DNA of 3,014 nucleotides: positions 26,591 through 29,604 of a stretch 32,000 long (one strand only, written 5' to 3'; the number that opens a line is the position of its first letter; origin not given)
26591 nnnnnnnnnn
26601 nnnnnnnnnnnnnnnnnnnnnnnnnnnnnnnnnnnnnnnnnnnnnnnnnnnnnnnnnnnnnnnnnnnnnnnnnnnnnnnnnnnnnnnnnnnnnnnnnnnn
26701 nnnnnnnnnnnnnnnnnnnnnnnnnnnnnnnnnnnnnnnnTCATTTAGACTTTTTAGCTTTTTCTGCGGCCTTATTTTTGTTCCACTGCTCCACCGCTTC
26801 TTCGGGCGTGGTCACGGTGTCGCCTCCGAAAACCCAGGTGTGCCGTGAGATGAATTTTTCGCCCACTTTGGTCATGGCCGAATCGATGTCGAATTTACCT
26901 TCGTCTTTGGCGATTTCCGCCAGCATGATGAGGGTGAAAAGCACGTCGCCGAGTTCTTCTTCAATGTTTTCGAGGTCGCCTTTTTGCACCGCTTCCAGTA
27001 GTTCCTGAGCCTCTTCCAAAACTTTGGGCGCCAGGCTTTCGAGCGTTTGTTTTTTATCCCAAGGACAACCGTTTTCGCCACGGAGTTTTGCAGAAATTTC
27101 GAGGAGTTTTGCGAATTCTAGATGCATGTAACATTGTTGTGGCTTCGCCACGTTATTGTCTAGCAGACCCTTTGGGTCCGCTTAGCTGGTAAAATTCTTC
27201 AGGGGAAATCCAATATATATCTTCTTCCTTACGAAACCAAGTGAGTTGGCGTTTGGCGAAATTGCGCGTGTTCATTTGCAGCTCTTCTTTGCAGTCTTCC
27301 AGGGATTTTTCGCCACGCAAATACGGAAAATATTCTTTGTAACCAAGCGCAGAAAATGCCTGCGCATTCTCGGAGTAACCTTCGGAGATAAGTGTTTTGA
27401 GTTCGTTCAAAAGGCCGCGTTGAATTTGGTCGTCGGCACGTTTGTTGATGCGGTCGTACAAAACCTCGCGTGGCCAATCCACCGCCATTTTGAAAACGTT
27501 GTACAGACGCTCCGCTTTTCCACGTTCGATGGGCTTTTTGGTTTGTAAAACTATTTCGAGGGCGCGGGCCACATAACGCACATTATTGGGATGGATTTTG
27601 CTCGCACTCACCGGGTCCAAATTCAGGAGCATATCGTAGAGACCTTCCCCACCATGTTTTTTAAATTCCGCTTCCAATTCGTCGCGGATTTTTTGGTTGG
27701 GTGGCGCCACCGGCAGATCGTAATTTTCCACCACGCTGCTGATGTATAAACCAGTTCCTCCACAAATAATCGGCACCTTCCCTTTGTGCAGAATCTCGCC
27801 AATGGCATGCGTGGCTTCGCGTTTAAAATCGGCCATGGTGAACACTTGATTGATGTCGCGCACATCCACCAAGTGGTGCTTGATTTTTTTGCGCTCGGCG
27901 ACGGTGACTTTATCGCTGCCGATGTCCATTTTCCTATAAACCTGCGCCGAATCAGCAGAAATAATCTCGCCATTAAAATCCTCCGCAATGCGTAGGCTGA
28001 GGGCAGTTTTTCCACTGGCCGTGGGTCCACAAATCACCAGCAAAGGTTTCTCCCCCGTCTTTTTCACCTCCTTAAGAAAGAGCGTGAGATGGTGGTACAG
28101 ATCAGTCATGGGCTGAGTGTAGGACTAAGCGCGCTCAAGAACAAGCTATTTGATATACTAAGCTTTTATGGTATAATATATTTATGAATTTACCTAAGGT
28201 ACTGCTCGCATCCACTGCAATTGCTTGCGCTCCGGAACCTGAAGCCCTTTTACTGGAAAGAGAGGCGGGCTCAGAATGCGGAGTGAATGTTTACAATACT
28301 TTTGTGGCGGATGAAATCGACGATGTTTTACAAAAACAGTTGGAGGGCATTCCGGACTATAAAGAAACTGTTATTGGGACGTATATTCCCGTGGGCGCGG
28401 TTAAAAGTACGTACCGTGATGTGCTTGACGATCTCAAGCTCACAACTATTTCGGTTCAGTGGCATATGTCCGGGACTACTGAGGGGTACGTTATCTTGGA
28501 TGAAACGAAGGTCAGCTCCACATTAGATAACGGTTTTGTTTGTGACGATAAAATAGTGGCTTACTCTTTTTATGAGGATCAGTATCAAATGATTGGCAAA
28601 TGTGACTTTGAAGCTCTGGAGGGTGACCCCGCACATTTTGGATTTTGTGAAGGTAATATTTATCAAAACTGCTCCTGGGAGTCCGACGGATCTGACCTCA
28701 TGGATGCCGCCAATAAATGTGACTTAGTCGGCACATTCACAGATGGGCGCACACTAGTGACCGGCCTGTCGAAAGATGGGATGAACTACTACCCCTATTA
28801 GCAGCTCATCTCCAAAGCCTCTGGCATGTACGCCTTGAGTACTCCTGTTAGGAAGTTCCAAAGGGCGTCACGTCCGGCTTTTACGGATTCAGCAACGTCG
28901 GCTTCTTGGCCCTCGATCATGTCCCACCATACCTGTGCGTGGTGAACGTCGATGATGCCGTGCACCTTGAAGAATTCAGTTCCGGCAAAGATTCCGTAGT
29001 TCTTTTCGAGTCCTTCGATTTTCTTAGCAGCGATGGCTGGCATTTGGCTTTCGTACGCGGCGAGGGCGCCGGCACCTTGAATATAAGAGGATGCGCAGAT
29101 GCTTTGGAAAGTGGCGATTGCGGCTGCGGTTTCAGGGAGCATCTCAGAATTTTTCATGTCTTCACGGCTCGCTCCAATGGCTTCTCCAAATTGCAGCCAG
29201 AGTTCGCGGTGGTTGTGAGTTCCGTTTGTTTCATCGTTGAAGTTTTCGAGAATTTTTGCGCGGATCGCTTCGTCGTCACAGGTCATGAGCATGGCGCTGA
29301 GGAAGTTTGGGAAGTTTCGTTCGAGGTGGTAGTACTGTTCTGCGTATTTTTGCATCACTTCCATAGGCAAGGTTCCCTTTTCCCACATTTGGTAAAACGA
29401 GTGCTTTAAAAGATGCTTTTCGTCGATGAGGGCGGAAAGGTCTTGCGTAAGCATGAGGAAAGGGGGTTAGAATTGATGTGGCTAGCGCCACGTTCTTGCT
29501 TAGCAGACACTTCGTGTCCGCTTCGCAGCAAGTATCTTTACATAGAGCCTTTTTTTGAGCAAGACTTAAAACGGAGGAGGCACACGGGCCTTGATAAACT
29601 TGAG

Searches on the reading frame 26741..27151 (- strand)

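Call 85: search_protein_families(library=pfam, proteins=[window:26741-27151:-], max_evalue=0.00001)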
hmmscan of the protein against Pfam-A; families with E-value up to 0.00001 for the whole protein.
window:26741-27151:- (136 aa): 2 families
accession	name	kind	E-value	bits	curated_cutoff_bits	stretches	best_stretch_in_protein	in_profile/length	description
PF03819.22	MazG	-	2.4e-24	85.8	22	1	35-108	1-74/74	MazG nucleotide pyrophosphohydrolase domain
PF01503.22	PRA-PH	-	1.2e-06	29.2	21.3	1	35-77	24-67/86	Phosphoribosyl-ATP pyrophosphohydrolase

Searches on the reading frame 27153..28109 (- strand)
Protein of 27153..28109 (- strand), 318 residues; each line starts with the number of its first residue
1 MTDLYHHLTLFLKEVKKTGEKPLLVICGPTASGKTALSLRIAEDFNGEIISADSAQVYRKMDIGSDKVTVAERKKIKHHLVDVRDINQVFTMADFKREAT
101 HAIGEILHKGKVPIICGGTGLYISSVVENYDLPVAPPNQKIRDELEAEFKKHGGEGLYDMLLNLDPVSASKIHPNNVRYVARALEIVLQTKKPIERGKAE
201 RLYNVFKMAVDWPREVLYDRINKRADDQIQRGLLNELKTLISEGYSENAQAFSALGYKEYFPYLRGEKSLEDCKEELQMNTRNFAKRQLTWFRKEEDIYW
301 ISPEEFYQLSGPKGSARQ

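Call 85: search_protein_families(library=pfam, proteins=[window:27153-28109:-], max_evalue=0.00001)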
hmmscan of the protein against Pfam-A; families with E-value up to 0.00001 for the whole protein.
window:27153-28109:- (318 aa): 2 families
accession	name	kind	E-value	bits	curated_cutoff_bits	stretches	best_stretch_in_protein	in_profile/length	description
PF01715.23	IPPT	-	2.5e-81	273.4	23.6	1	56-295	1-243/243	IPP transferase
PF01745.22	IPT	-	1.8e-07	31.3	20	1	24-101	4-82/233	Isopentenyl transferase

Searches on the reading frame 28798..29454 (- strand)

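Call 85: search_protein_families(library=pfam, proteins=[window:28798-29454:-], max_evalue=0.00001)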
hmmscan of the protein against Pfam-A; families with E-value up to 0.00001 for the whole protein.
window:28798-29454:- (218 aa): 2 families
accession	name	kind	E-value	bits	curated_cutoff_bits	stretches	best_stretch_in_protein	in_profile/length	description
PF14518.11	Haem_oxygenas_2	-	8.4e-30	104.3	28.9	1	36-187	2-158/177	Iron-containing redox enzyme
PF03070.21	TENA_THI-4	-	7.3e-23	81.9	22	1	14-147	10-141/210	TENA/THI-4/PQQC family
